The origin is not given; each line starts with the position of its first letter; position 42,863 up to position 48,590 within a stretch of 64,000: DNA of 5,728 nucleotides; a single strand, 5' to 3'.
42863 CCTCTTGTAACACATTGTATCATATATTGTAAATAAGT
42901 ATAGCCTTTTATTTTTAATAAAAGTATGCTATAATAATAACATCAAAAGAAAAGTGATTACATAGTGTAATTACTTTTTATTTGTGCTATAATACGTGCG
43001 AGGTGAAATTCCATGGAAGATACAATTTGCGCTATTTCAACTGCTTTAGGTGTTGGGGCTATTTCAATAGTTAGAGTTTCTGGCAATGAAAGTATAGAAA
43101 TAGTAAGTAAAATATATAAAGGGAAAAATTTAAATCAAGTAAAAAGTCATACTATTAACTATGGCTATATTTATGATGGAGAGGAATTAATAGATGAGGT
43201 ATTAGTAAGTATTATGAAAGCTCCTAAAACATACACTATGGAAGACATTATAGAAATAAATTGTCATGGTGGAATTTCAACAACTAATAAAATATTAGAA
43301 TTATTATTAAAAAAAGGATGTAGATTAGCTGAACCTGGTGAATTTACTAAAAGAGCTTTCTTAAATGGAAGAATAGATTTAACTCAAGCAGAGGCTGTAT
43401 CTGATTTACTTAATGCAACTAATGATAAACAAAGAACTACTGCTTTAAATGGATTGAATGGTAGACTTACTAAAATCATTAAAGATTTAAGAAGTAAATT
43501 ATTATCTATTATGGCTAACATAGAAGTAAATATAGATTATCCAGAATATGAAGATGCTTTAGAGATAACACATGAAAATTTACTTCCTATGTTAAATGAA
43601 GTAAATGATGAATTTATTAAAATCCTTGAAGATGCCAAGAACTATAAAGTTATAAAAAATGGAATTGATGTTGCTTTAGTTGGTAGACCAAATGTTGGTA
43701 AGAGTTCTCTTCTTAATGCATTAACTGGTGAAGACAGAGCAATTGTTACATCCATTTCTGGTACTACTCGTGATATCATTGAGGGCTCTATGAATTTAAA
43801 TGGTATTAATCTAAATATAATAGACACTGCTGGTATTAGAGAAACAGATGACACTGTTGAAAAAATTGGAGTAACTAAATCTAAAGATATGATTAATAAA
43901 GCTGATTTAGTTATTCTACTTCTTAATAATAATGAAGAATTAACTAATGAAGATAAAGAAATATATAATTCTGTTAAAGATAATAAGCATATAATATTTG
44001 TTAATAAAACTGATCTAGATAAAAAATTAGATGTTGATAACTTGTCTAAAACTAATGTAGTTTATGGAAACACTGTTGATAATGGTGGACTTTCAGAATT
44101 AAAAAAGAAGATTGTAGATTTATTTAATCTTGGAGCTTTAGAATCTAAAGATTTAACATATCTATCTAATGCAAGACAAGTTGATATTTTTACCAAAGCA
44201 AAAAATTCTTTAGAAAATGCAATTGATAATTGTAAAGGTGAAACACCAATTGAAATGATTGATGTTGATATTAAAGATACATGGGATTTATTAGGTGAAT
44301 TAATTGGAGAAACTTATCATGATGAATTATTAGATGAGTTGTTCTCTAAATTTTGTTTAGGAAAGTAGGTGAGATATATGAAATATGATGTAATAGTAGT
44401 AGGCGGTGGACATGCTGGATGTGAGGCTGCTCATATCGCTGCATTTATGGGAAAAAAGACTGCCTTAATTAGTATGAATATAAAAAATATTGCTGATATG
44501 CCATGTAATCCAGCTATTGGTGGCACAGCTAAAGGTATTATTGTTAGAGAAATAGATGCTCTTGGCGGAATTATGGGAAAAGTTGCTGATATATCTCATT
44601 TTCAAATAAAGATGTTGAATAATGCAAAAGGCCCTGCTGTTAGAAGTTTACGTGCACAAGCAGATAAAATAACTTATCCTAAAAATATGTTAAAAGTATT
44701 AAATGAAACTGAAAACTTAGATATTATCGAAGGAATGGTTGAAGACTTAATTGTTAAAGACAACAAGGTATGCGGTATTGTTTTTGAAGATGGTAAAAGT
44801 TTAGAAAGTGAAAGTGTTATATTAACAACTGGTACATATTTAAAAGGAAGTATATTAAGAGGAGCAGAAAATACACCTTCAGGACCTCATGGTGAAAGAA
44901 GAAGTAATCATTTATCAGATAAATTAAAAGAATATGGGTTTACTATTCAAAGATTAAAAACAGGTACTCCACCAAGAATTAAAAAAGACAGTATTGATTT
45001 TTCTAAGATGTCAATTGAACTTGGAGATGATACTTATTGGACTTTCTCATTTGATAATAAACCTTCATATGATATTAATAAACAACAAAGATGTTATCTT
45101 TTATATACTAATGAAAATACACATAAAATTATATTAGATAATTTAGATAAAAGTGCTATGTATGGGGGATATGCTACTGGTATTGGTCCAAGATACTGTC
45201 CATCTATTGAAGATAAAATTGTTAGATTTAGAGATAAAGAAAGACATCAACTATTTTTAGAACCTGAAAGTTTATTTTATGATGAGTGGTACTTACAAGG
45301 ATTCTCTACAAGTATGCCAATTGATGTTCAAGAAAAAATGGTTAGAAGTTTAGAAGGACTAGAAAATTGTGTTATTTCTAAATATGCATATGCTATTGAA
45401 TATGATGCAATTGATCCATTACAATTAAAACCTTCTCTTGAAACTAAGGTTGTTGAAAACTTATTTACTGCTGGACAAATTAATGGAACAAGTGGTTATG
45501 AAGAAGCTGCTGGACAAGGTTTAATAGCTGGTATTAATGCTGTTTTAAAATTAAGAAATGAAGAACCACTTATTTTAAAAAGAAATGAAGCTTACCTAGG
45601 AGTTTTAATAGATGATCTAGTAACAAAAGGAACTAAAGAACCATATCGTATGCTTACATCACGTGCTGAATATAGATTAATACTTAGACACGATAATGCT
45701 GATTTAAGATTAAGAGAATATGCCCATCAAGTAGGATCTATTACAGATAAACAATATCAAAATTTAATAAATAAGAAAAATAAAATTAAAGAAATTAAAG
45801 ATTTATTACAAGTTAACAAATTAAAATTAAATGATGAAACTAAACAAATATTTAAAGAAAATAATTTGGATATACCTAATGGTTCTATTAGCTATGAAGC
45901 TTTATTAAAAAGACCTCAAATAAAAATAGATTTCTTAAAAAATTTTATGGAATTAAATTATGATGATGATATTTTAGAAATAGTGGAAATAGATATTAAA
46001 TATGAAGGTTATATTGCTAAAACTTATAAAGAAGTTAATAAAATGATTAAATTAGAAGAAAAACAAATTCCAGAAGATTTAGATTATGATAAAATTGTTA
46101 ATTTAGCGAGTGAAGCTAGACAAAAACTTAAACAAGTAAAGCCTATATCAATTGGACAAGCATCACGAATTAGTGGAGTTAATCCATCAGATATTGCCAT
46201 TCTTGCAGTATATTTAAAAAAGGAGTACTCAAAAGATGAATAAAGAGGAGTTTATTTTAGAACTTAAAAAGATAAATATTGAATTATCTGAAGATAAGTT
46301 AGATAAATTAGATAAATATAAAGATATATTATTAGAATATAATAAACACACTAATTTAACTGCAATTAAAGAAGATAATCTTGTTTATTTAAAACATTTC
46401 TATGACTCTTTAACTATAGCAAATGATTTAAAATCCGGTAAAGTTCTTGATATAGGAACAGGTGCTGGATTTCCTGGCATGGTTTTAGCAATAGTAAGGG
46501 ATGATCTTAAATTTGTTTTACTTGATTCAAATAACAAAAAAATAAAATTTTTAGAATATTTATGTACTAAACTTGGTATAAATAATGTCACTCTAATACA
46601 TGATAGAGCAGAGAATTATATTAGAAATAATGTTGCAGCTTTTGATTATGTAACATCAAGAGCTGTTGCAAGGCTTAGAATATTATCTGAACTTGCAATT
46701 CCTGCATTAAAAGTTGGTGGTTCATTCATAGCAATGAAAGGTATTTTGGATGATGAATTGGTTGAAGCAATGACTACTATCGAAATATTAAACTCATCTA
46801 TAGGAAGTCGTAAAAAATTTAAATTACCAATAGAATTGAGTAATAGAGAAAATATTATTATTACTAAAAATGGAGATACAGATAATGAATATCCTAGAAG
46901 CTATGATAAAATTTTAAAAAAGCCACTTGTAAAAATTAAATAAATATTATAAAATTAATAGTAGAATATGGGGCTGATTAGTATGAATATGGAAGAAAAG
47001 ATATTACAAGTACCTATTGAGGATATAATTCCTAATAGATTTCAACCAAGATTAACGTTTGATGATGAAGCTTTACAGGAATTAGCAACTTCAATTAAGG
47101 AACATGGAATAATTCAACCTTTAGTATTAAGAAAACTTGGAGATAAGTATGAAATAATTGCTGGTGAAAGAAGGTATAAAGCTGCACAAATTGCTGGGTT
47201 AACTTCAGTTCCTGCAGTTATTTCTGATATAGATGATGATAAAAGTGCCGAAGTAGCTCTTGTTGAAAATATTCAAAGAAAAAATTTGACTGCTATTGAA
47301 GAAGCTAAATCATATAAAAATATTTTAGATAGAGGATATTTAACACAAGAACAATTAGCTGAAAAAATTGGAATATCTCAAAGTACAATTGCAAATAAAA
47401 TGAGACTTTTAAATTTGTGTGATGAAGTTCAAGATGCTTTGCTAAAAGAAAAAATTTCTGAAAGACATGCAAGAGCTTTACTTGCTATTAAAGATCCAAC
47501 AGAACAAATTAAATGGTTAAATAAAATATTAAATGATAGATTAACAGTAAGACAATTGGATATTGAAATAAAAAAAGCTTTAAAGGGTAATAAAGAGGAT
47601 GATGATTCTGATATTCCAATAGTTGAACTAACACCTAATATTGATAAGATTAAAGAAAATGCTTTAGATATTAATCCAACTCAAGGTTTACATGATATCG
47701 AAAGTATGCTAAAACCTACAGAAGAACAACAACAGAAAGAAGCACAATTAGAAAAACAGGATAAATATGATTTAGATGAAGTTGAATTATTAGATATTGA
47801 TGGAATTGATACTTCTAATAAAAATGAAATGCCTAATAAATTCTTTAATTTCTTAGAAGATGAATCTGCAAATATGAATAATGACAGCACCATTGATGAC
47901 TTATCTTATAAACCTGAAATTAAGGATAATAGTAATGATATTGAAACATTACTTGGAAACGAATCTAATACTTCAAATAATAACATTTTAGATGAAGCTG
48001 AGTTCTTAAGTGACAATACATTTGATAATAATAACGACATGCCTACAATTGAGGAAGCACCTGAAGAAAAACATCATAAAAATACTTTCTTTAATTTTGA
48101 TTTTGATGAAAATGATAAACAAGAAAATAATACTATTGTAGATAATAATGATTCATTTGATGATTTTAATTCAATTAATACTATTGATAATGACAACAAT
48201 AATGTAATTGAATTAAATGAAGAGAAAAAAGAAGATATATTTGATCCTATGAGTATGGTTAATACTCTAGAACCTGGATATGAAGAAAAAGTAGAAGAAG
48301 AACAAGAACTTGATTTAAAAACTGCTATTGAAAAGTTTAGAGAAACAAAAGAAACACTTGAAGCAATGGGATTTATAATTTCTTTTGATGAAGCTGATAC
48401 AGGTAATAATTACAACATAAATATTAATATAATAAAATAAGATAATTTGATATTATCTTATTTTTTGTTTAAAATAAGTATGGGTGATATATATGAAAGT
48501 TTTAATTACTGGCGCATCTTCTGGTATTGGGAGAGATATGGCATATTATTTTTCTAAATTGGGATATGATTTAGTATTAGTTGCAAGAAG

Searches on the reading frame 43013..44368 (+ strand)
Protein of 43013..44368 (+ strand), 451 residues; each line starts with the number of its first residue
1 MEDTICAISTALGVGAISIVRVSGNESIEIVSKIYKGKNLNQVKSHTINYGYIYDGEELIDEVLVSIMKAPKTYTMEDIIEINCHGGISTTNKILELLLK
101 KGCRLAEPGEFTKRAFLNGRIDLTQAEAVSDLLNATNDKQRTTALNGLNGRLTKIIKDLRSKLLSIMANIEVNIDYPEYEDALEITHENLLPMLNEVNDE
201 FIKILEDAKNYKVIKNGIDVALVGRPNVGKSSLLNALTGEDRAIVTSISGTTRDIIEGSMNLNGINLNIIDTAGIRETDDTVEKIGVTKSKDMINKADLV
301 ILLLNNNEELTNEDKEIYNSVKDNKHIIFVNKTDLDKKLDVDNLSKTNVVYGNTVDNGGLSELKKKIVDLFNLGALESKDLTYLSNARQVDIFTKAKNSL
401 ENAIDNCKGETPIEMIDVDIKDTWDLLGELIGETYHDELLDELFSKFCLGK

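Call 63: search_protein_families(library=pfam, proteins=[window:43013-44368:+], max_evalue=0.00001)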
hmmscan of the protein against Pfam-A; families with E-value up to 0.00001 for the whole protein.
window:43013-44368:+ (451 aa): 6 families
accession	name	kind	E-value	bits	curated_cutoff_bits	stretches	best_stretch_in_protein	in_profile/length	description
PF12631.12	MnmE_helical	-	1.3e-51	176.2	40.1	1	123-448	1-211/211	MnmE helical domain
PF10396.14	TrmE_N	-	3.1e-44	150.4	29.8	1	4-120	1-117/117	GTP-binding protein TrmE N-terminus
PF01926.29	MMR_HSR1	-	2.6e-28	98.8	21.9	1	219-332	1-113/113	50S ribosome-binding GTPase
PF02421.24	FeoB_N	-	1.2e-10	41.6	27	1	219-364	2-153/156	Ferrous iron transport protein B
PF00350.29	Dynamin_N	-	1.1e-08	35.7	27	0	220-257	1-37/168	Dynamin family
PF04548.22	AIG1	-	1.8e-07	31.1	27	1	220-323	3-109/212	AIG1 family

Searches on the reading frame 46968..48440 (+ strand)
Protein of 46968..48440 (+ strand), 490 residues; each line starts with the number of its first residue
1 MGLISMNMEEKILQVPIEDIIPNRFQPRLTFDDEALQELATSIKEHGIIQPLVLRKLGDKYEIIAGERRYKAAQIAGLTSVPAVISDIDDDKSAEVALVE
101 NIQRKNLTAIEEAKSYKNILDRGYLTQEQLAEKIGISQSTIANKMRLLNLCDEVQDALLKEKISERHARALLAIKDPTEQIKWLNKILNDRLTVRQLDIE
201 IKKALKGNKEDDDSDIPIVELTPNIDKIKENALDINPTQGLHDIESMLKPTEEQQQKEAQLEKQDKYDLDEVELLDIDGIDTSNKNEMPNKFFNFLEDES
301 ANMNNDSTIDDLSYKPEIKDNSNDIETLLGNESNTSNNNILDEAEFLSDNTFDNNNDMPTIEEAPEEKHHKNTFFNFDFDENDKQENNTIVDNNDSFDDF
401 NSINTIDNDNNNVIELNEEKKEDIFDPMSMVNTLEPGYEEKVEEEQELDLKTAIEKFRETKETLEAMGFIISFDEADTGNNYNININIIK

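Call 63: search_protein_families(library=pfam, proteins=[window:46968-48440:+], max_evalue=0.00001)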
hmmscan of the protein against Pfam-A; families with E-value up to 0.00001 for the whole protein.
window:46968-48440:+ (490 aa): 2 families
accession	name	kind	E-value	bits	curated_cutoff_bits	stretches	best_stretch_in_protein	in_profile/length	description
PF02195.25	ParB_N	-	1.3e-35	121.7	26.3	1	11-103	2-95/95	ParB N-terminal domain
PF17762.8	HTH_ParB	-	1.7e-32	112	22.6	1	105-204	1-100/102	ParB HTH domain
